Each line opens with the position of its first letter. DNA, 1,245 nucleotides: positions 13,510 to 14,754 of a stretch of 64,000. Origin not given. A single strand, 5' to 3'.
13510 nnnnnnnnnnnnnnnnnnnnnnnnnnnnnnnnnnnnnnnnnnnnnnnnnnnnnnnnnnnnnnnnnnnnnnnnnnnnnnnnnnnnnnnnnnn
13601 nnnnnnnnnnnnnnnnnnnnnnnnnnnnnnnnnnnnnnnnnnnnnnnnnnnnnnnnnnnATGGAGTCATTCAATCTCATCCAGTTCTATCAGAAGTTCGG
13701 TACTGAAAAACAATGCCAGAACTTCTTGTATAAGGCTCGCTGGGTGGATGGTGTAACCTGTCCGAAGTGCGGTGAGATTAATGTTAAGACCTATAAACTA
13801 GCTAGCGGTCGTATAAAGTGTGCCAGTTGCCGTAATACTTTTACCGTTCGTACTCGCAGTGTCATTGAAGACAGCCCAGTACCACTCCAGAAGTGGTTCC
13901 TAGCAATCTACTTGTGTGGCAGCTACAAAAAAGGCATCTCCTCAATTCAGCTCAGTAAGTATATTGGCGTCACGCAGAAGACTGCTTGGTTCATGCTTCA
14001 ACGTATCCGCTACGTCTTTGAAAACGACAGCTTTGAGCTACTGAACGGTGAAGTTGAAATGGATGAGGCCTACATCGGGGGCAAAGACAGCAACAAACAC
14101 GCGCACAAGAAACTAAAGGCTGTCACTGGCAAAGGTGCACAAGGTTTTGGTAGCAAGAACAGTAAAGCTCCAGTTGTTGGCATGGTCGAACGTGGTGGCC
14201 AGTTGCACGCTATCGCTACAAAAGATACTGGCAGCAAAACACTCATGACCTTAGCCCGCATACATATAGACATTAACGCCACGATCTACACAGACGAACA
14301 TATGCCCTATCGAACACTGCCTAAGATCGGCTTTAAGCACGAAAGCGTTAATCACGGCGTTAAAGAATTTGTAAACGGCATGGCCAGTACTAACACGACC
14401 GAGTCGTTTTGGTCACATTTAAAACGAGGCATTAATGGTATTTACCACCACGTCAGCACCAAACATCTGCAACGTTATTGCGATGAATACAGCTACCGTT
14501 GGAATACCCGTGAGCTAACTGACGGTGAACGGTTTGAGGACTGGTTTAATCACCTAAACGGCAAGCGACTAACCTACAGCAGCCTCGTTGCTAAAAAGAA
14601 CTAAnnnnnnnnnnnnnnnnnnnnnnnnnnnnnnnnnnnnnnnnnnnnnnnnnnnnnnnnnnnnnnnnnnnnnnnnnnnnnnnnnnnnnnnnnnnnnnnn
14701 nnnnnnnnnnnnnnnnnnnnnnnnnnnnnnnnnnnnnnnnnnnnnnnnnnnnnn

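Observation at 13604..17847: Transposon 1: an IS1595-type element with exact ends and an 8-bp duplication, carrying three non-transposition genes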

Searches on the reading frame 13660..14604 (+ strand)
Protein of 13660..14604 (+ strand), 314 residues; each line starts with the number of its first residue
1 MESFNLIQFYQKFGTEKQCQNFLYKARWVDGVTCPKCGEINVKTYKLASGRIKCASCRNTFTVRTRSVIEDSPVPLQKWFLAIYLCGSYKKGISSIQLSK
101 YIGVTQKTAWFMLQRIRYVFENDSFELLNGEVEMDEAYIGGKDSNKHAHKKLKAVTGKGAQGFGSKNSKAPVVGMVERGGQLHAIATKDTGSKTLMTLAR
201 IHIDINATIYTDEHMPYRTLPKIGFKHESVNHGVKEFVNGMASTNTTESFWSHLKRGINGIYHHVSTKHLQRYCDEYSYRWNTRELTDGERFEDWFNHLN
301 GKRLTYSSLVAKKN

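Call 4: search_protein_families(library=pfam, proteins=[window:13660-14604:+], max_evalue=0.01)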
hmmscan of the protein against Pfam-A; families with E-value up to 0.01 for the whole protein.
window:13660-14604:+ (314 aa): 2 families
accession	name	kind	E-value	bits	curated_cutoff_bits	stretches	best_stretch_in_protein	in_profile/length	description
PF12762.13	DDE_Tnp_IS1595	-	2.3e-44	151.5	27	1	128-282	2-153/153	ISXO2-like transposase domain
PF12760.12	Zn_ribbon_IS1595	-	7.8e-11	42.2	25.4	1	14-59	1-45/46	Transposase zinc-ribbon domain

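Call 11: find_encoding_contigs(protein=window:13660-14604:+, flank=8000, max_places=10)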
Protein window:13660-14604:+ (314 aa): 9 contigs read that carry it; 5 places shown.
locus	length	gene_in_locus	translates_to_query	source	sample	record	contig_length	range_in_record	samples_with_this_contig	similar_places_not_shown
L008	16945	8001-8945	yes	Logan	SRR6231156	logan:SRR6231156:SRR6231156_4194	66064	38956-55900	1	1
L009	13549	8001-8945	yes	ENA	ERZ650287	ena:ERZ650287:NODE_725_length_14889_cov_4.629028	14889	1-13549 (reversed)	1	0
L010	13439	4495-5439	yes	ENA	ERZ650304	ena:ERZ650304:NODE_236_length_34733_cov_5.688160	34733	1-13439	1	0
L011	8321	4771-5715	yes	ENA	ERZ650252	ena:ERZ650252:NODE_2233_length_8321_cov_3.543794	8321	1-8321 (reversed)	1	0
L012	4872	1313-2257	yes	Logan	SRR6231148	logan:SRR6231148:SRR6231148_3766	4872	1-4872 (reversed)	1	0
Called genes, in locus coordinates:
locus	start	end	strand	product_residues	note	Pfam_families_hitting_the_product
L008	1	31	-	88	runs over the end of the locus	PF00137:ATP-synt_C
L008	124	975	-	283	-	PF00119:ATP-synt_A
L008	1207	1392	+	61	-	PF00462:Glutaredoxin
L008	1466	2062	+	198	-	-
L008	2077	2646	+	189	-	PF02572:CobA_CobO_BtuR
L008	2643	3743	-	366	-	-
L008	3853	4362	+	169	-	PF06414:Zeta_toxin, PF08433:KTI12 (weak), PF13238:AAA_18 (weak), PF13671:AAA_33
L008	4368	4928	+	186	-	PF00565:SNase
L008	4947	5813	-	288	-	PF13641:Glyco_tranf_2_3, PF00535:Glycos_transf_2, PF10111:Glyco_tranf_2_2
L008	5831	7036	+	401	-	-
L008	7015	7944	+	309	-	PF00150:Cellulase (weak), PF00331:Glyco_hydro_10 (weak), PF02449:Glyco_hydro_42 (weak)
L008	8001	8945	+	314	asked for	PF12760:Zn_ribbon_IS1595, PF12762:DDE_Tnp_IS1595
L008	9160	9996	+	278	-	PF13814:Replic_Relax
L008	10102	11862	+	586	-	-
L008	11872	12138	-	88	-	-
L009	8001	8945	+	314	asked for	PF12760:Zn_ribbon_IS1595, PF12762:DDE_Tnp_IS1595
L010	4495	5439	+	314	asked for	PF12760:Zn_ribbon_IS1595, PF12762:DDE_Tnp_IS1595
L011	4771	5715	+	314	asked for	PF12760:Zn_ribbon_IS1595, PF12762:DDE_Tnp_IS1595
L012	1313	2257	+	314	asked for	PF12760:Zn_ribbon_IS1595, PF12762:DDE_Tnp_IS1595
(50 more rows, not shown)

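Call 12: find_homologous_proteins(query=window:13660-14604:+, max_evalue=1e-20)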
Query window:13660-14604:+ (314 aa): 7916 proteins with E <= 1e-20 among 8000 candidates; the best 120 are listed.
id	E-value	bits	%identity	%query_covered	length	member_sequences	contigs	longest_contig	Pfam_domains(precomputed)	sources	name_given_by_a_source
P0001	3.8e-207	705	95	100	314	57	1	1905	PF12760.13,PF12762.14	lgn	-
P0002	3.0e-198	675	90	100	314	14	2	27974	PF12760.13,PF12762.14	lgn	-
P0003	6.6e-194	661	90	99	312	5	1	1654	PF12760.13,PF12762.14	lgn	-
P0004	6.2e-189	645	87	99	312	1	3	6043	PF12760.13,PF12762.14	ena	-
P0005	6.7e-189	645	86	99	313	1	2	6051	PF12760.13,PF12762.14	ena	-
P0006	1.2e-188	644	87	99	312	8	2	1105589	PF12760.13,PF12762.14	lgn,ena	-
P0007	3.7e-188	642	87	99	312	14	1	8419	PF12760.13,PF12762.14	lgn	-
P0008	1.5e-187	640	87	99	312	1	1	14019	PF12760.13,PF12762.14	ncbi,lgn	ncbi:MAG: IS1595 family transposase [Candidatus Saccharimonadales bacterium]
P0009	8.9e-187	638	86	100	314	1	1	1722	PF12760.13,PF12762.14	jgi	jgi:transposase-like protein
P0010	1.1e-186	638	86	100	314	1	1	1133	PF12760.13,PF12762.14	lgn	-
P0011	3.7e-185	632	86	99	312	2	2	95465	PF12760.13,PF12762.14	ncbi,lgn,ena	-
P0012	7.7e-185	631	85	99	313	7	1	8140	PF12760.13,PF12762.14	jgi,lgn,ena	jgi:transposase-like protein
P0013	9.5e-183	625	84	100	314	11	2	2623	PF12760.13,PF12762.14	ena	-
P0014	1.7e-181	620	83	99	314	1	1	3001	PF12760.13,PF12762.14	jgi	jgi:transposase-like protein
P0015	3.4e-178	610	83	99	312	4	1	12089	PF12760.13,PF12762.14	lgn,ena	-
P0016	4.1e-176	603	81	99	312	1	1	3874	PF12760.13,PF12762.14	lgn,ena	-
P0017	2.7e-173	593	81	99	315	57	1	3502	PF12760.13,PF12762.14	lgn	-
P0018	4.4e-173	593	79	100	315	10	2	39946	PF12760.13,PF12762.14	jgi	jgi:transposase-like protein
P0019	1.9e-172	591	79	100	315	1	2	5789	PF12760.13,PF12762.14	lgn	-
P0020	4.6e-171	586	89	89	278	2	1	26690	PF12760.13,PF12762.14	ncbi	-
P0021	7.3e-170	582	79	100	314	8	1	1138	PF12760.13,PF12762.14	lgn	-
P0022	8.9e-170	582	78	99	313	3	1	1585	PF12760.13,PF12762.14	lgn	-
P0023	1.2e-168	578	77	100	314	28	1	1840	PF12760.13,PF12762.14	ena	-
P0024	8.0e-168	576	77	99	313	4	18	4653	PF12760.13,PF12762.14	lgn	-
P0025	3.5e-167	573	78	99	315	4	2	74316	PF12760.13,PF12762.14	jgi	jgi:transposase-like protein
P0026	3.9e-167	573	76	100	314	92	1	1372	PF12760.13,PF12762.14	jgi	jgi:transposase-like protein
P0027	9.2e-167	572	77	100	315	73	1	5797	PF12760.13,PF12762.14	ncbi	-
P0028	3.3e-166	570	86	89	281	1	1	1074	PF12762.14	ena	-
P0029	4.2e-165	567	90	86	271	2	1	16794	PF12762.14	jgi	jgi:transposase-like protein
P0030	5.7e-164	563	76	99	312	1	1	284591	PF12760.13,PF12762.14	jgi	-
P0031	9.9e-164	562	75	99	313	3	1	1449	PF12760.13,PF12762.14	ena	-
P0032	1.0e-163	562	75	99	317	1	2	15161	PF12760.13,PF12762.14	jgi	jgi:transposase-like protein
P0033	7.5e-163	559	75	99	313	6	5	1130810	PF12760.13,PF12762.14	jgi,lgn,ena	-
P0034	7.8e-163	559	75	99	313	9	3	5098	PF12760.13,PF12762.14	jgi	jgi:transposase-like protein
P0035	2.7e-162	557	75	99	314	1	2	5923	PF12760.13,PF12762.14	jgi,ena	-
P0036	2.9e-162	557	75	99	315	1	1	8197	PF12760.13,PF12762.14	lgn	-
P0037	2.6e-161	554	75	99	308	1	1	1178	PF12760.13,PF12762.14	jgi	jgi:transposase-like protein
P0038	6.6e-160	550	73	100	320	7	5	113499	PF12760.13,PF12762.14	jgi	jgi:transposase-like protein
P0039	2.5e-158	544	73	99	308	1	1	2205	PF12760.13,PF12762.14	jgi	jgi:transposase-like protein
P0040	4.1e-158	544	75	99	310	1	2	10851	PF12760.13,PF12762.14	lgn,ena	-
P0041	7.8e-158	543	76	99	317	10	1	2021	PF12760.13,PF12762.14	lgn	-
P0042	3.2e-157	541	75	99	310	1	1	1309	PF12760.13,PF12762.14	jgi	jgi:transposase-like protein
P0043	2.1e-156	538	72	99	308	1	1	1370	PF12760.13,PF12762.14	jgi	jgi:transposase-like protein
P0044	3.0e-156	538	73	99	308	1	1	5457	PF12760.13,PF12762.14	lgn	-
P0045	5.2e-156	537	72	99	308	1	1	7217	PF12760.13,PF12762.14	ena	-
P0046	5.5e-156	537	73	99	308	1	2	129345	PF12760.13,PF12762.14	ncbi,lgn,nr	ncbi:MAG TPA: IS1595 family transposase [Candidatus Chromulinivoraceae bacterium]|nr:IS1595 family t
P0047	6.1e-156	536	72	99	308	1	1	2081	PF12760.13,PF12762.14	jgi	jgi:transposase-like protein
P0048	1.4e-155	535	72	99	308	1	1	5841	PF12760.13,PF12762.14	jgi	jgi:transposase-like protein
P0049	3.3e-155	534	72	99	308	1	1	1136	PF12760.13,PF12762.14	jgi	jgi:transposase-like protein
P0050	3.9e-155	534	71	100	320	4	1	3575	PF12760.13,PF12762.14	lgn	-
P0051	1.9e-154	532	72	99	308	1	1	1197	PF12760.13,PF12762.14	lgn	-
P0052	2.6e-154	531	72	99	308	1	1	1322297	PF12760.13,PF12762.14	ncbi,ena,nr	ncbi:IS1595 family transposase [bacterium]|nr:MAG: IS1595 family transposase [bacterium]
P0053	2.0e-153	528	71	99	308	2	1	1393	PF12760.13,PF12762.14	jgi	jgi:transposase-like protein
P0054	2.1e-153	528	72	100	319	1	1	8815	PF12760.13,PF12762.14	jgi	jgi:transposase-like protein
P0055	7.0e-153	526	72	99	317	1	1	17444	PF12760.13,PF12762.14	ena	-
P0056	8.4e-153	526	72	100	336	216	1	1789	PF12760.13,PF12762.14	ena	-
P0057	1.7e-152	525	72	99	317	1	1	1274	PF12760.13,PF12762.14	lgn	-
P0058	3.0e-152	524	71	99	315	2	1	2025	PF12760.13,PF12762.14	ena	-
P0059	3.9e-152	524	71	99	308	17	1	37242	PF12760.13,PF12762.14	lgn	-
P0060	6.9e-152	523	71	99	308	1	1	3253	PF12760.13,PF12762.14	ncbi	-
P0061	9.5e-152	523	71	99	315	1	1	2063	PF12760.13,PF12762.14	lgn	-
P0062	5.2e-151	520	71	99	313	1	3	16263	PF12760.13,PF12762.14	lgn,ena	-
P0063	5.9e-151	520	71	99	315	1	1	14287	PF12760.13,PF12762.14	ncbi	-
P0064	5.1e-150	517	73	100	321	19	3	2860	PF12760.13,PF12762.14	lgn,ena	-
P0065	1.2e-149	516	70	98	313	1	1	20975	PF12760.13,PF12762.14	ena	-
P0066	2.2e-149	515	88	80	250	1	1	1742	PF12762.14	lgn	-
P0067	1.5e-147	509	68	99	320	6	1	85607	PF12760.13,PF12762.14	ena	-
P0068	3.5e-147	508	68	99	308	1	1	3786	PF12760.13,PF12762.14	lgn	-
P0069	1.3e-146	506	71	98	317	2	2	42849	PF12760.13,PF12762.14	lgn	-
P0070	5.7e-145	500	69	98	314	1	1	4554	PF12760.13,PF12762.14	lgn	-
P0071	5.8e-145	500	69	99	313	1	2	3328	PF12760.13,PF12762.14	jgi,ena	jgi:transposase-like protein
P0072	4.6e-144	497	68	98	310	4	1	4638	PF12760.13,PF12762.14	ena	-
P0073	1.0e-142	493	70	98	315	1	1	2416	PF12760.13,PF12762.14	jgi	jgi:transposase-like protein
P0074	2.1e-142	492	88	78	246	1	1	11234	PF12760.13,PF12762.14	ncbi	ncbi:MAG: IS1595 family transposase, partial [Candidatus Saccharimonadales bacterium]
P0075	6.6e-142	490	67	99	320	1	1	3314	PF12760.13,PF12762.14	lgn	-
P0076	4.9e-139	481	96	70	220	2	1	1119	PF12760.13,PF12762.14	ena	-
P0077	7.9e-139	480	79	84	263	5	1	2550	PF12762.14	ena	-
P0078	4.3e-137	475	65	98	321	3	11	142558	PF12760.13,PF12762.14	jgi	jgi:transposase-like protein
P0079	7.7e-130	451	73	85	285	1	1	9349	PF12760.13,PF12762.14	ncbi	-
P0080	2.4e-127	443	75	79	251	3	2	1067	PF12762.14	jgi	jgi:transposase-like protein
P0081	1.4e-126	440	71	87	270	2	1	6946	PF12760.13,PF12762.14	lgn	-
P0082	1.9e-126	440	84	71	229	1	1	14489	PF12762.14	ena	-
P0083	5.2e-122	425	74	78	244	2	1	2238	PF12762.14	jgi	jgi:transposase-like protein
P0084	3.7e-121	422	85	70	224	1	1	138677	PF12760.13,PF12762.14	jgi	jgi:transposase-like protein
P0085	1.7e-119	417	73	78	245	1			PF12760.13,PF12762.14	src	-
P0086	2.9e-119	416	56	100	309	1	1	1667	PF12760.13,PF12762.14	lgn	-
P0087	7.0e-115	402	56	98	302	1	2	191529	PF12760.13,PF12762.14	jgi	jgi:transposase-like protein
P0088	5.9e-112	392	57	97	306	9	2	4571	PF12760.13,PF12762.14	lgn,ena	-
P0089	2.0e-108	380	83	63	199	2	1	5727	PF12762.14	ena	-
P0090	2.1e-106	374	73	71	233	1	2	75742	PF12760.13,PF12762.14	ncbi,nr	ncbi:MAG TPA: IS1595 family transposase [Patescibacteria group bacterium]|nr:IS1595 family transposa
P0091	1.5e-105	371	87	58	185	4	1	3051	PF12760.13,PF12762.14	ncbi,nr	ncbi:MAG: hypothetical protein QG658_91, partial [Patescibacteria group bacterium]|nr:hypothetical p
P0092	2.4e-104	367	78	64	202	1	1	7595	PF12762.14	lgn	-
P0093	3.5e-101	357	55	98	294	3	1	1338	PF12760.13,PF12762.14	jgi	jgi:transposase-like protein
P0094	1.2e-100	355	54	97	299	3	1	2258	PF12760.13,PF12762.14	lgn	-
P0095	1.4e-100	355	53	98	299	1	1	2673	PF12760.13,PF12762.14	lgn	-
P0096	2.2e-100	354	54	97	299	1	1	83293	PF12760.13,PF12762.14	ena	-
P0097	1.4e-99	351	54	97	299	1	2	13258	PF12760.13,PF12762.14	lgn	-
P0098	6.8e-99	349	52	99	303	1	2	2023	PF12760.13,PF12762.14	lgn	-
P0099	9.2e-99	349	52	98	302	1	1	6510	PF12760.13,PF12762.14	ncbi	-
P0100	1.9e-98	348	51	98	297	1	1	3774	PF12760.13,PF12762.14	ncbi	ncbi:MAG: IS1595 family transposase [Candidatus Saccharimonadales bacterium]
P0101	2.1e-97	344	52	98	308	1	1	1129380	PF12760.13,PF12762.14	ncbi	-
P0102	8.3e-97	342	52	97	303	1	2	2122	PF12760.13,PF12762.14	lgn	-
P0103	9.5e-97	342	53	99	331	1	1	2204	PF12760.13,PF12762.14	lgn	-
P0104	2.0e-96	341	53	98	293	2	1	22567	PF12760.13,PF12762.14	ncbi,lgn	-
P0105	1.4e-95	338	53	98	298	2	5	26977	PF12760.13,PF12762.14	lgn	-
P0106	2.0e-95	338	52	98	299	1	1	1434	PF12760.13,PF12762.14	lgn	-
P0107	2.0e-95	338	53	99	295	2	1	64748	PF12760.13,PF12762.14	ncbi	-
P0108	2.1e-95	338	51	99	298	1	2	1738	PF12760.13,PF12762.14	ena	-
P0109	4.6e-95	337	53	98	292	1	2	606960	PF12760.13,PF12762.14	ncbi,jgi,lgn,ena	-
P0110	8.9e-95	336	52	98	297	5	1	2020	PF12760.13,PF12762.14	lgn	-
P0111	1.3e-93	332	49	98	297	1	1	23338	PF12760.13,PF12762.14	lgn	-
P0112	4.8e-93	330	50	99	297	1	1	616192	PF12760.13,PF12762.14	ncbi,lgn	-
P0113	6.0e-93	330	77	60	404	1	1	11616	PF12760.13,PF12762.14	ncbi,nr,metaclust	ncbi:hypothetical protein TM7_0630 [candidate division TM7 genomosp. GTL1]|nr:hypothetical protein T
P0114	1.3e-92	329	86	54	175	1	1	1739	PF12762.14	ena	-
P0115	3.6e-92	327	51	98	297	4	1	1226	PF12760.13,PF12762.14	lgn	-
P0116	5.5e-92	326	53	99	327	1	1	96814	PF12760.13,PF12762.14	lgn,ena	-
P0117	1.5e-91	325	49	98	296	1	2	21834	PF12760.13,PF12762.14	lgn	-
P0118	1.7e-91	325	51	97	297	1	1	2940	PF08274.18,PF12760.13,PF12762.14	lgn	-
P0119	1.8e-91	325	52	98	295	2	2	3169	PF12760.13,PF12762.14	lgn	-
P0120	3.2e-91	324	51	99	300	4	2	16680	PF12760.13,PF12762.14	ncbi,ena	-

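Call 13: find_related_loci(query=window:13660-14604:+, collection=genome_contigs, flank=8000)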
Query window:13660-14604:+ (314 aa) in genome_contigs; peptide patterns used: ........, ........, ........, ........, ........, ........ (x = any residue, [..] = any of these).
599 stretches matched a pattern (row limit reached: there are more); 590 encode a relative of the query (tblastn E <= 1e-3); the best 80 are kept; 80 distinct loci.
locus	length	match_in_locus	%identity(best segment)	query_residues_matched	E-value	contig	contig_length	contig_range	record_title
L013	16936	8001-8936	87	1-312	0e+0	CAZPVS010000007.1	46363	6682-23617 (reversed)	MAG TPA_asm: uncultured Candidatus Saccharibacteria bacterium isolate SRP329715_co1_113 genome assembly, contig: NODE_94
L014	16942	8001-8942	80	1-314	8e-177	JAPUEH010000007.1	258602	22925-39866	MAG: Candidatus Saccharibacteria bacterium isolate labscale reactor_MAG20 NODE_22_length_258602_cov_8.350841, whole geno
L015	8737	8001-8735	88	1-245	2e-147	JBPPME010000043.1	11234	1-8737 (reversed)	MAG: Candidatus Saccharimonadales bacterium isolate BIOS2019_out_127 k131_1070655, whole genome shotgun sequence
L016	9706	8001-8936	87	1-312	0e+0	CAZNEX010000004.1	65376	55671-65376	MAG TPA_asm: uncultured Candidatus Saccharibacteria bacterium isolate SRP285395_co1_61 genome assembly, contig: NODE_503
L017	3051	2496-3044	87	1-183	1e-112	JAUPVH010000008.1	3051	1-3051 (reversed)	MAG: Patescibacteria group bacterium isolate erpe_2018_sw_27hr_WHONDRS-SW48-000094_B_bin.8 scaffold_124328, whole genome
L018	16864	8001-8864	53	2-306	1e-100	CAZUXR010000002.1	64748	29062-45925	MAG TPA_asm: uncultured Candidatus Saccharibacteria bacterium isolate SRP200132_co1_356 genome assembly, contig: NODE_62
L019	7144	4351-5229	52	2-311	9e-100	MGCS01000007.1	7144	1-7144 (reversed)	MAG: Candidatus Saccharibacteria bacterium RIFCSPHIGHO2_12_FULL_44_22 rifcsphigho2_12_scaffold_21182, whole genome shotg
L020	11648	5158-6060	50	1-312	3e-99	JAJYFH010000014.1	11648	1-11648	MAG: bacterium isolate DBS1-2.bin101 NODE_6974_length_11648_cov_1.771287, whole genome shotgun sequence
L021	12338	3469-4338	47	5-311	8e-95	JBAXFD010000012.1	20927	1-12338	MAG: Candidatus Saccharibacteria bacterium isolate ELA262 MAG262_12, whole genome shotgun sequence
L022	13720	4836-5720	49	2-312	4e-93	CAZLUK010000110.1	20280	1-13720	MAG TPA_asm: uncultured Candidatus Peribacteria bacterium isolate binchicken_co203_97 genome assembly, contig: k141_1748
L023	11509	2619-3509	49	3-310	1e-88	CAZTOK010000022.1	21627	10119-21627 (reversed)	MAG TPA_asm: uncultured Candidatus Saccharibacteria bacterium isolate SRP200132_co1_475 genome assembly, contig: NODE_42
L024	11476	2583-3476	48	3-311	3e-88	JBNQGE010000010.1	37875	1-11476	MAG: Candidatus Saccharibacteria bacterium isolate Bin_28 c_000000000106, whole genome shotgun sequence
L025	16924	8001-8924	47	3-313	4e-87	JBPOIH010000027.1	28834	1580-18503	MAG: Patescibacteria group bacterium isolate MAG_90 c_000000450447, whole genome shotgun sequence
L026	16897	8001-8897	48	3-311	1e-82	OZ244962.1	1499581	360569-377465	MAG: Gammaproteobacteria bacterium isolate 968babb0-bb61-4cc3-8804-d24b8dd7e2ac genome assembly, chromosome: 1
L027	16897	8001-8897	48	3-311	1e-82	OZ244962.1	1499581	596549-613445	MAG: Gammaproteobacteria bacterium isolate 968babb0-bb61-4cc3-8804-d24b8dd7e2ac genome assembly, chromosome: 1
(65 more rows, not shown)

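Call 23: find_encoding_contigs(protein=P0002, flank=10000, max_places=4)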
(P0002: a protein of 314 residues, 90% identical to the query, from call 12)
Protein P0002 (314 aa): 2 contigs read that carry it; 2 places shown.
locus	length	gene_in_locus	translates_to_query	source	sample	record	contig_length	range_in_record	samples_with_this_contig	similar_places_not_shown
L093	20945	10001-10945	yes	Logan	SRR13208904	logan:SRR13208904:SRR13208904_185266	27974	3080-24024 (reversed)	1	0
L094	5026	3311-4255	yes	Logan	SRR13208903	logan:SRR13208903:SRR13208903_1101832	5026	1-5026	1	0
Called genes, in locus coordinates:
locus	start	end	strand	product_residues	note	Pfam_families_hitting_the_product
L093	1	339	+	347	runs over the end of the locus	-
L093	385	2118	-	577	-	PF00749:tRNA-synt_1c, PF19269:Anticodon_2 (faint)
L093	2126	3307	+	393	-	PF11258:DUF3048, PF17479:DUF3048_C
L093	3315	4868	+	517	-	PF00512:HisKA, PF02518:HATPase_c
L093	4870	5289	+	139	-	PF00072:Response_reg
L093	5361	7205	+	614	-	PF13620:CarboxypepD_reg (faint)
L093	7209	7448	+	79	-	-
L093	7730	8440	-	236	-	PF07963:N_methyl (faint)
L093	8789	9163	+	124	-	-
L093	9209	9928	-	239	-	-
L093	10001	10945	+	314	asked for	PF12760:Zn_ribbon_IS1595, PF12762:DDE_Tnp_IS1595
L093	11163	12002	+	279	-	PF13814:Replic_Relax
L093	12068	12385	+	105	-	PF18451:CdiA_C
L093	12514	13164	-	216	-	-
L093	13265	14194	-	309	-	-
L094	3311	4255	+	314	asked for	PF12760:Zn_ribbon_IS1595, PF12762:DDE_Tnp_IS1595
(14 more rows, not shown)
